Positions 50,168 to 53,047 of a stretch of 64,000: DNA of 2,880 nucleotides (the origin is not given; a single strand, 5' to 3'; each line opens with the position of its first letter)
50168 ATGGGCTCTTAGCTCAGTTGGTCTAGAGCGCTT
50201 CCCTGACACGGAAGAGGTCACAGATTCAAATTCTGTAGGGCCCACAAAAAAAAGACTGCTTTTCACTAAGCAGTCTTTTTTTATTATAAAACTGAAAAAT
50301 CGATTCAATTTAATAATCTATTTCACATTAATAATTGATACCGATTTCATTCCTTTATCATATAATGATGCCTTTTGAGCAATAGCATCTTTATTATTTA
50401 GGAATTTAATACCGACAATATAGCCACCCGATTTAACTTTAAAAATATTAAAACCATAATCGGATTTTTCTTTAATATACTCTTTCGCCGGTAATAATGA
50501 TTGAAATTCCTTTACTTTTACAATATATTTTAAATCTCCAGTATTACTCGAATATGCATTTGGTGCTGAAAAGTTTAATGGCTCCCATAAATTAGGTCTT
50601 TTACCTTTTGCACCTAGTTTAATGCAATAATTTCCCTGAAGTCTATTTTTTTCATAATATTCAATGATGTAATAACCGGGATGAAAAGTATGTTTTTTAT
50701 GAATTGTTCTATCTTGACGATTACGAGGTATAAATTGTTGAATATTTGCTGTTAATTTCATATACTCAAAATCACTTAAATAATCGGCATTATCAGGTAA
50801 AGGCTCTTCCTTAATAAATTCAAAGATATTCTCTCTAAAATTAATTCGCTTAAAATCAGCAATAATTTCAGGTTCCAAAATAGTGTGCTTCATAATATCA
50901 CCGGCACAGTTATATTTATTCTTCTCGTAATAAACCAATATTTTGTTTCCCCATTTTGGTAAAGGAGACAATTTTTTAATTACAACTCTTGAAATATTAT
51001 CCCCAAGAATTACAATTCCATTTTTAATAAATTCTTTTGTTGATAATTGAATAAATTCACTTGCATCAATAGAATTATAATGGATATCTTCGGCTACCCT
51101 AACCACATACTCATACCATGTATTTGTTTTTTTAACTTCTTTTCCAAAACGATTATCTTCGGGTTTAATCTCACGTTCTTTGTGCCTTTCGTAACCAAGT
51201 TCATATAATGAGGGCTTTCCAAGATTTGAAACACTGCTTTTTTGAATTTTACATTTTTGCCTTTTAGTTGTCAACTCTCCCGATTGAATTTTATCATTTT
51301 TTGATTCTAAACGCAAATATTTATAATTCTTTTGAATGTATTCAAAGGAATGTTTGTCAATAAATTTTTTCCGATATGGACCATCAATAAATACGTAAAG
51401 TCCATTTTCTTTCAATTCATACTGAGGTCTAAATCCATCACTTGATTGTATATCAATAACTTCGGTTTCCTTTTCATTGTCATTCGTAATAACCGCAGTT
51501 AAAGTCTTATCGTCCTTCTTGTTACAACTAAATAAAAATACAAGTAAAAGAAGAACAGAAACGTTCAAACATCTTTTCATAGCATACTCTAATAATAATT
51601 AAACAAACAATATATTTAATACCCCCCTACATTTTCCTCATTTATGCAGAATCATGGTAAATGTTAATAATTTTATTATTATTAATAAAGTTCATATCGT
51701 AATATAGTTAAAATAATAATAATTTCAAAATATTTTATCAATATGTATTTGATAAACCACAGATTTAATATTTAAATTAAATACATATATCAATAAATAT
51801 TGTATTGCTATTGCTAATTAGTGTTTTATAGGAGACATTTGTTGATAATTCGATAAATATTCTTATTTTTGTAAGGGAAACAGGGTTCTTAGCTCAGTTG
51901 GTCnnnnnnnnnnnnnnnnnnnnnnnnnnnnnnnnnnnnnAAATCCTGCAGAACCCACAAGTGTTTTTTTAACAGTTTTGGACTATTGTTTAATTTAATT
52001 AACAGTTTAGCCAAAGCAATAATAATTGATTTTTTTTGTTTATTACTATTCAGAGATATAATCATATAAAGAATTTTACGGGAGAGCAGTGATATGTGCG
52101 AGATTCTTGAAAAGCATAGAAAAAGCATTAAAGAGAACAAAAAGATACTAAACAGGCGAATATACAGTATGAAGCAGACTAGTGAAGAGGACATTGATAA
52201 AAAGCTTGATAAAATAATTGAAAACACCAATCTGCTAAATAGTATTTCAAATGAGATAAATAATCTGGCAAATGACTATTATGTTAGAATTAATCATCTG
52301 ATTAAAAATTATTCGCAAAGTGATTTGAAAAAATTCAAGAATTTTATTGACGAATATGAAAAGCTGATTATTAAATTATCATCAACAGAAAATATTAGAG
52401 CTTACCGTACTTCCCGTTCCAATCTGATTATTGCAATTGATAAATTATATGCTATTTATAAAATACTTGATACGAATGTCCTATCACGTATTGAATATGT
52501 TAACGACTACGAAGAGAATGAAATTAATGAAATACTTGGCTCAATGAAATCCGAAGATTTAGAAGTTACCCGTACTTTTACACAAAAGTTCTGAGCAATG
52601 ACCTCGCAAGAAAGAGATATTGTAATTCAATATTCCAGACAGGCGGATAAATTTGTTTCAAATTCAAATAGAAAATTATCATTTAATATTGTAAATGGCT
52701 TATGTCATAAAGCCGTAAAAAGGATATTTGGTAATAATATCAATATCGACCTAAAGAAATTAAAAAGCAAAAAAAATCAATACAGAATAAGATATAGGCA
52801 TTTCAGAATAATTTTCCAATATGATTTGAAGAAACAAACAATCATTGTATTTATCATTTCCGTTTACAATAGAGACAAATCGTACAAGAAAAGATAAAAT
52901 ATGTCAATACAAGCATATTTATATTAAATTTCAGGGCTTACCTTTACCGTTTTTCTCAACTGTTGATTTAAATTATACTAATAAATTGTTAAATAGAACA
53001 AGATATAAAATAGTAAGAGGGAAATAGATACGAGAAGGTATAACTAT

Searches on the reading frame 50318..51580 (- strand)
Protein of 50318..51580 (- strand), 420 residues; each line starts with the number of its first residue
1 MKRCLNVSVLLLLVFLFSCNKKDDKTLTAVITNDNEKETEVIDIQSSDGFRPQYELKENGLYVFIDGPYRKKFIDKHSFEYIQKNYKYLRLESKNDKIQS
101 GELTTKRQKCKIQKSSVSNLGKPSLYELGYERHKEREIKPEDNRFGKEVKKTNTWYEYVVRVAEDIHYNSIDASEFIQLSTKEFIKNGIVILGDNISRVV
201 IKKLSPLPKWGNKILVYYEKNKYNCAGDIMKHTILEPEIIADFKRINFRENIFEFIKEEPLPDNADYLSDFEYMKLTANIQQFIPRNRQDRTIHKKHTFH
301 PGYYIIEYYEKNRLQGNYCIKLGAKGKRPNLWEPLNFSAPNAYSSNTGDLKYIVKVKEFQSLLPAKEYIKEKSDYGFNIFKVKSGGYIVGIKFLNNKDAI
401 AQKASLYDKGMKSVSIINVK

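Call 7: search_protein_families(library=pfam, proteins=[window:50318-51580:-], max_evalue=0.01)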
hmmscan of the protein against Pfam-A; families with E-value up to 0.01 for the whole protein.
window:50318-51580:- (420 aa): 1 family
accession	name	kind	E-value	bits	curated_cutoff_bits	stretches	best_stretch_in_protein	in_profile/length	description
PF21205.3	Rep3_C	-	0.0032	18.1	21.1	1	362-393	26-57/59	Initiator Rep protein, WH2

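Call 17: find_homologous_proteins(query=window:50318-51580:-, max_evalue=0.001)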
Query window:50318-51580:- (420 aa): 28 proteins with E <= 0.001 among 4049 candidates.
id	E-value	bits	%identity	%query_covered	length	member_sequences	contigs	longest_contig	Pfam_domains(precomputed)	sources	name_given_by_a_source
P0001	1.1e-279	945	100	100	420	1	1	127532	-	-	-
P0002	2.4e-150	519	56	100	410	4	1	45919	-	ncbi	-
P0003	9.5e-150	517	57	100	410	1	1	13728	-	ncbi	-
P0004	4.7e-134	465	52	100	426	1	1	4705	-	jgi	-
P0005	6.2e-117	409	48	98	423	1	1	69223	-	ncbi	ncbi:hypothetical protein ACFLSQ_00455 [Bacteroidota bacterium]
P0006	5.5e-108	380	50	87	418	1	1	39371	-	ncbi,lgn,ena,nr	ncbi:MAG: hypothetical protein KAH48_11155 [Chlorobi bacterium]|nr:hypothetical protein [Chlorobiota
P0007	1.3e-105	372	47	99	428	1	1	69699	-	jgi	jgi:hypothetical protein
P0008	7.0e-104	366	46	99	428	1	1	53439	-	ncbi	ncbi:MAG: hypothetical protein V1779_10830 [bacterium]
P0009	2.4e-103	364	47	86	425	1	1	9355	-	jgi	-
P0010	1.1e-100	355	45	98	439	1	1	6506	-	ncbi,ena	-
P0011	1.3e-98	349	46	93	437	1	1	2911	-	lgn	-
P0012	1.6e-90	322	44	94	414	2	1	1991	-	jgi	jgi:hypothetical protein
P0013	1.0e-86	309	42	96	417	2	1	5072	-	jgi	jgi:hypothetical protein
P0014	4.3e-83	298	42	96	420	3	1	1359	-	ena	-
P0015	1.2e-80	289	43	94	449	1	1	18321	-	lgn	-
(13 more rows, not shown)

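Call 19: find_encoding_contigs(protein=P0002, flank=8000, max_places=3)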
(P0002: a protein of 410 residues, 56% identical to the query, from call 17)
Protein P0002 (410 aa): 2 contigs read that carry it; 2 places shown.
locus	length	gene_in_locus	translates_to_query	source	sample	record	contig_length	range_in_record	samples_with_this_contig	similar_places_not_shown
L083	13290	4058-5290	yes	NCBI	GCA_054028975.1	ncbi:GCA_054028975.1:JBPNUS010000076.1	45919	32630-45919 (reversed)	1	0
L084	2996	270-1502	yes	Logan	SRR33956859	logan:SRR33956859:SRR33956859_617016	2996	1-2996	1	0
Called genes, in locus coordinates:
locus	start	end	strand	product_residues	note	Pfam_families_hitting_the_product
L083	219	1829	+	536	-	PF00595:PDZ (faint), PF03572:Peptidase_S41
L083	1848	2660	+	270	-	-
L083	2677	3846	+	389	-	PF00072:Response_reg, PF00512:HisKA, PF02518:HATPase_c, PF13589:HATPase_c_3 (weak)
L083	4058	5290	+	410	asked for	-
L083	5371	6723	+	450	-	PF00092:VWA, PF00691:OmpA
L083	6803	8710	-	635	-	PF14849:YidC_periplas, PF02096:60KD_IMP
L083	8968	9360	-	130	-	PF00825:Ribonuclease_P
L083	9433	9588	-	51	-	PF00468:Ribosomal_L34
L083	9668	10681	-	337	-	PF02912:Phe_tRNA-synt_N, PF01409:tRNA-synt_2d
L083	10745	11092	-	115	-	PF00453:Ribosomal_L20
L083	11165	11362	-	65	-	PF01632:Ribosomal_L35p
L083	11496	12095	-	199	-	PF05198:IF3_N, PF00707:IF3_C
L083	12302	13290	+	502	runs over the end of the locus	PF01336:tRNA_anti-codon, PF00152:tRNA-synt_2, PF01409:tRNA-synt_2d (faint)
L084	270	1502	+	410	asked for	-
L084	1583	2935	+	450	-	PF00092:VWA, PF00691:OmpA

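Call 20: find_encoding_contigs(protein=P0003, flank=8000, max_places=3)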
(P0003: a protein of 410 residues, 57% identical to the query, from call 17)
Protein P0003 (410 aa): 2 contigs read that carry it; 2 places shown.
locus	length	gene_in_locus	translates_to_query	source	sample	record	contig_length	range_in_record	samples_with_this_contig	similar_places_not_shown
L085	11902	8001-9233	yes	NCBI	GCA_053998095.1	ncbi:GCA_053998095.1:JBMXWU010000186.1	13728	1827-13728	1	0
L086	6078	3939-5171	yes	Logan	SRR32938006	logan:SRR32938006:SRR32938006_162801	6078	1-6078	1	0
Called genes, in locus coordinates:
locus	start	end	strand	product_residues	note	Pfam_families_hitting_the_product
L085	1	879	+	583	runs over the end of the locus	PF26696:PTL_trimer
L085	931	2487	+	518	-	PF26696:PTL_trimer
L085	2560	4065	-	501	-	PF01266:DAO (weak), PF01593:Amino_oxidase, PF06100:MCRA (faint), PF07992:Pyr_redox_2 (faint), PF13450:NAD_binding_8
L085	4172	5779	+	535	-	PF00595:PDZ (faint), PF03572:Peptidase_S41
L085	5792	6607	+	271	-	-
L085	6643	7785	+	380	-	PF00072:Response_reg, PF00512:HisKA, PF02518:HATPase_c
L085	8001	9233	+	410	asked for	-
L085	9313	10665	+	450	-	PF00092:VWA, PF13519:VWA_2 (weak), PF00691:OmpA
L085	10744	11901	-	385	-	?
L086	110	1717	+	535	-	PF00595:PDZ (faint), PF03572:Peptidase_S41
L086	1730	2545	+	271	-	-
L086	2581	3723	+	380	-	PF00072:Response_reg, PF00512:HisKA, PF02518:HATPase_c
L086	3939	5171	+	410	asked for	-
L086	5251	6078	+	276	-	?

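Call 21: find_encoding_contigs(protein=P0005, flank=8000, max_places=3)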
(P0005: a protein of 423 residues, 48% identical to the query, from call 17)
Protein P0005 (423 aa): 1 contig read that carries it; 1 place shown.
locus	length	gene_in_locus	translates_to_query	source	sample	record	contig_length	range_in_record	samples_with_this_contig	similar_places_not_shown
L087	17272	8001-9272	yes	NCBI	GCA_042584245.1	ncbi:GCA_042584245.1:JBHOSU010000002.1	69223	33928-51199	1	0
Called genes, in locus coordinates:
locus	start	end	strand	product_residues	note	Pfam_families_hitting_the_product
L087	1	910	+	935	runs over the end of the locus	PF07719:TPR_2 (faint), PF10952:DUF2753 (faint), PF13428:TPR_14 (faint), PF17874:TPR_MalT, PF24885:TPR_NPHP3, PF13374:TPR_10 (weak), PF13424:TPR_12, PF12770:CHAT, +7 more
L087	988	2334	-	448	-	PF15902:Sortilin-Vps10 (weak), PF18962:Por_Secre_tail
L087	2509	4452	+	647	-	PF13231:PMT_2, PF13371:TPR_9 (weak), PF13414:TPR_11 (weak), PF13432:TPR_16 (weak), PF00515:TPR_1, PF07719:TPR_2 (weak), PF13414:TPR_11, PF00515:TPR_1, +12 more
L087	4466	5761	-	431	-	PF18962:Por_Secre_tail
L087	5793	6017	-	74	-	PF07927:HicA_toxin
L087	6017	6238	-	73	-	-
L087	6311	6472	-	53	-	-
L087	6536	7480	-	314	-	PF18962:Por_Secre_tail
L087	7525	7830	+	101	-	PF18962:Por_Secre_tail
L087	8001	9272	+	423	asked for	-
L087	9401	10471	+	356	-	-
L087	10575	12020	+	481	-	PF00092:VWA, PF00691:OmpA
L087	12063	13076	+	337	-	-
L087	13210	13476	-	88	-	PF01649:Ribosomal_S20p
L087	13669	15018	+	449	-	PF03448:MgtE_N, PF00571:CBS, PF01769:MgtE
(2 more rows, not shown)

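Call 67: search_protein_families(library=ncbifam, proteins=[window:50318-51580:-], max_evalue=0.01)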
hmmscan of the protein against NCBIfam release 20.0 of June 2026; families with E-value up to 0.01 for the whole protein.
window:50318-51580:- (420 aa): 0 families

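Call 68: search_protein_families(library=padloc, proteins=[window:50318-51580:-], max_evalue=0.01)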
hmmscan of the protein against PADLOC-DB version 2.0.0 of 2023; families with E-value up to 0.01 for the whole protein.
window:50318-51580:- (420 aa): 0 families

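Call 74: predict_structure(alignment_id=A3)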
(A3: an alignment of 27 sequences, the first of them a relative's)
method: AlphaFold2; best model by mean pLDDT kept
length: 420 residues; sequences in the alignment: 27
mean_pLDDT: 75.7   pTM: 0.58
mean pLDDT of the five models: 75.7, 75.4, 72.1, 71.8, 71.6
residues with pLDDT >= 90: 116; 70-90: 172; 50-70: 77; < 50: 55
segments of 3 or more residues with pLDDT < 50: 18-38, 48-50, 81-84, 327-348
pLDDT, mean of each block of 10 residues (from residue 1): 61 53 32 40 60 74 68 69 62 93 95 92 74 57 67 95 96 91 87 83 85 94 96 92 80 70 60 81 78 70 90 88 63 42 45 89 89 82 88 80 81 85
secondary structure, 60 per line:
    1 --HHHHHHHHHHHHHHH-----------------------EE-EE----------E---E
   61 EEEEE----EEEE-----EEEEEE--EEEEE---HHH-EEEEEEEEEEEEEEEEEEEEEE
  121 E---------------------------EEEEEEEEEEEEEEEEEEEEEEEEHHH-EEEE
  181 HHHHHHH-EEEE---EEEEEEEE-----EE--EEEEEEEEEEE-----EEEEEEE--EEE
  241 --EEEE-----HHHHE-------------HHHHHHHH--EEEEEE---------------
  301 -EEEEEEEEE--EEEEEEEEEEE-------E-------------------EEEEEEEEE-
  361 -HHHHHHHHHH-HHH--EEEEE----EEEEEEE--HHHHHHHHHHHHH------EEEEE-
elements in order: H3-17 E60-65 E70-73 E79-84 E87-91 E99-121 E149-172 E177-180 H181-187 E189-192 E196-203 E213-223 E229-235 E238-240 E243-246 H252-255 H270-277 E280-285 E302-310 E313-323 E351-359 H362-371 E378-382 E387-393 H396-408 E415-419

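Call 76: fold_search(model_id=the predicted structure, library=pdb)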
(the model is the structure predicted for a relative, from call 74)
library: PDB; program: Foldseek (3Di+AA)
matches with E <= 10: 751; with E <= 0.001: 0
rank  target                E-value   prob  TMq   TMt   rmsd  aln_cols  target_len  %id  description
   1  4uj7                  1.2e-02  0.16  0.09  0.16  29.7       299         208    8  Structure of the S-layer protein SbsC, domains 5-6 (released 2016-04-27)
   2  4uj8_C                1.9e-02  0.18  0.08  0.13  22.7       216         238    8  Structure of surface layer protein SbsC, domains 6-7 (released 2016-04-27)
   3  8u5f_H                3.2e-02  0.16  0.06  0.08  31.0       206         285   11  Crystal Structure of Trypsinized Clostridium perfringens Enterotoxin (released 2023-09-27)
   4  6dzs_C                3.4e-02  0.25  0.11  0.11  22.3       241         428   10  Mycobacterial homoserine dehydrogenase ThrA in complex with NADP (released 2018-07-18)
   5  6dzs_A                3.9e-02  0.23  0.11  0.10  23.1       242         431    9  Mycobacterial homoserine dehydrogenase ThrA in complex with NADP (released 2018-07-18)
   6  4uj8_D                4.4e-02  0.15  0.08  0.13  22.8       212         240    8  Structure of surface layer protein SbsC, domains 6-7 (released 2016-04-27)
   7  6dzs_D                5.7e-02  0.21  0.11  0.11  21.5       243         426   11  Mycobacterial homoserine dehydrogenase ThrA in complex with NADP (released 2018-07-18)
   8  2xh6_B                6.0e-02  0.14  0.07  0.09  31.2       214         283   10  Clostridium perfringens enterotoxin (released 2011-04-27)
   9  5ftx                  6.3e-02  0.07  0.08  0.05  28.8       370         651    8  Structure of surface layer protein SbsC, domains 4-9 (released 2017-02-22)
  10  4uj8_A                8.2e-02  0.12  0.08  0.13  22.6       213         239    9  Structure of surface layer protein SbsC, domains 6-7 (released 2016-04-27)
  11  9sv8_C                9.5e-02  0.07  0.09  0.11  32.3       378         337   10  Herpes simplex virus 2 delta28-73 glycoprotein C ectodomain in complex with C3b (released 2025-12-10)
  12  6okt_H                1.1e-01  0.06  0.10  0.08  25.9       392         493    9  CDTb Double Heptamer Long Form Mask 1 Modeled from Cryo-EM Map Reconstructed using C7 Symmetry (released 2019-10-30)
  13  6dzs_B                1.2e-01  0.14  0.11  0.10  21.9       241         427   10  Mycobacterial homoserine dehydrogenase ThrA in complex with NADP (released 2018-07-18)
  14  5ec5_C                1.2e-01  0.07  0.10  0.13  26.6       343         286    9  Crystal structure of lysenin pore (released 2016-05-18)
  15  7wwu_C                1.3e-01  0.02  0.05  0.07  30.1       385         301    5  ICP1 Csy complex (released 2023-04-26)
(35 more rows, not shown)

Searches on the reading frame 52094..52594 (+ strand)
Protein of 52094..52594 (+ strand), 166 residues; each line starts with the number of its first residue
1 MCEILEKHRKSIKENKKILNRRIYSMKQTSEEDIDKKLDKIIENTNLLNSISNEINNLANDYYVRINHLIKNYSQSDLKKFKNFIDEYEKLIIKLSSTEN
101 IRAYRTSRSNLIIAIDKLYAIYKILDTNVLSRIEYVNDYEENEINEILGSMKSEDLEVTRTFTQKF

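Call 7: search_protein_families(library=pfam, proteins=[window:52094-52594:+], max_evalue=0.01)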
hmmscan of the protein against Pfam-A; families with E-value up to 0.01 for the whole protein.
window:52094-52594:+ (166 aa): 3 families
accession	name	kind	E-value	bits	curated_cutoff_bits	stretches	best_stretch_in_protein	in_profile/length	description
PF08202.16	MIS13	-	8.2e-06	25.7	23.5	1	14-96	210-294/300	Mis12-Mtw1 protein family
PF14223.13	Retrotran_gag_2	-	0.0019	18.1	27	1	6-57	71-122/172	gag-polypeptide of LTR copia-type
PF09820.16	AAA-ATPase_like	-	0.0059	16.9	26.1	1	6-126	68-181/201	Predicted AAA-ATPase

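Call 67: search_protein_families(library=ncbifam, proteins=[window:52094-52594:+], max_evalue=0.01)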
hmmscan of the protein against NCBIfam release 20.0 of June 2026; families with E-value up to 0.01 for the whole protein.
window:52094-52594:+ (166 aa): 1 family
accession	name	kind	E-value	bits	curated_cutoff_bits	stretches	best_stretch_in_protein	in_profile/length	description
TIGR02473.1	flagell_FliJ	equivalog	0.0016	18.9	50.45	1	22-96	6-81/141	flagellar export protein FliJ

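Call 68: search_protein_families(library=padloc, proteins=[window:52094-52594:+], max_evalue=0.01)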
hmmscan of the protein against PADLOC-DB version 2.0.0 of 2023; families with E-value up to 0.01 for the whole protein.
window:52094-52594:+ (166 aa): 0 families

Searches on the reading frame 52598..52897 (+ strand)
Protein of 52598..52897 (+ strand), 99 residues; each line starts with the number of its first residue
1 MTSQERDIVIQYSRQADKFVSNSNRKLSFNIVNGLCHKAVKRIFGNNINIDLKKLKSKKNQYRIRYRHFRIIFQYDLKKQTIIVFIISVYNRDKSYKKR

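Call 7: search_protein_families(library=pfam, proteins=[window:52598-52897:+], max_evalue=0.01)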
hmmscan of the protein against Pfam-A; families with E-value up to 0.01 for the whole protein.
window:52598-52897:+ (99 aa): 1 family
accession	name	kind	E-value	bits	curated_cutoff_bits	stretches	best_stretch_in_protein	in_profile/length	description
PF05016.21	ParE_toxin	-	0.0087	17.1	23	0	55-89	46-82/89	ParE toxin of type II toxin-antitoxin system, parDE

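Call 67: search_protein_families(library=ncbifam, proteins=[window:52598-52897:+], max_evalue=0.01)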
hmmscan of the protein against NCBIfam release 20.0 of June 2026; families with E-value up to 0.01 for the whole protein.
window:52598-52897:+ (99 aa): 0 families

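Call 68: search_protein_families(library=padloc, proteins=[window:52598-52897:+], max_evalue=0.01)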
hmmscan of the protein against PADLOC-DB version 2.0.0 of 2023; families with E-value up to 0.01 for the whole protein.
window:52598-52897:+ (99 aa): 0 families
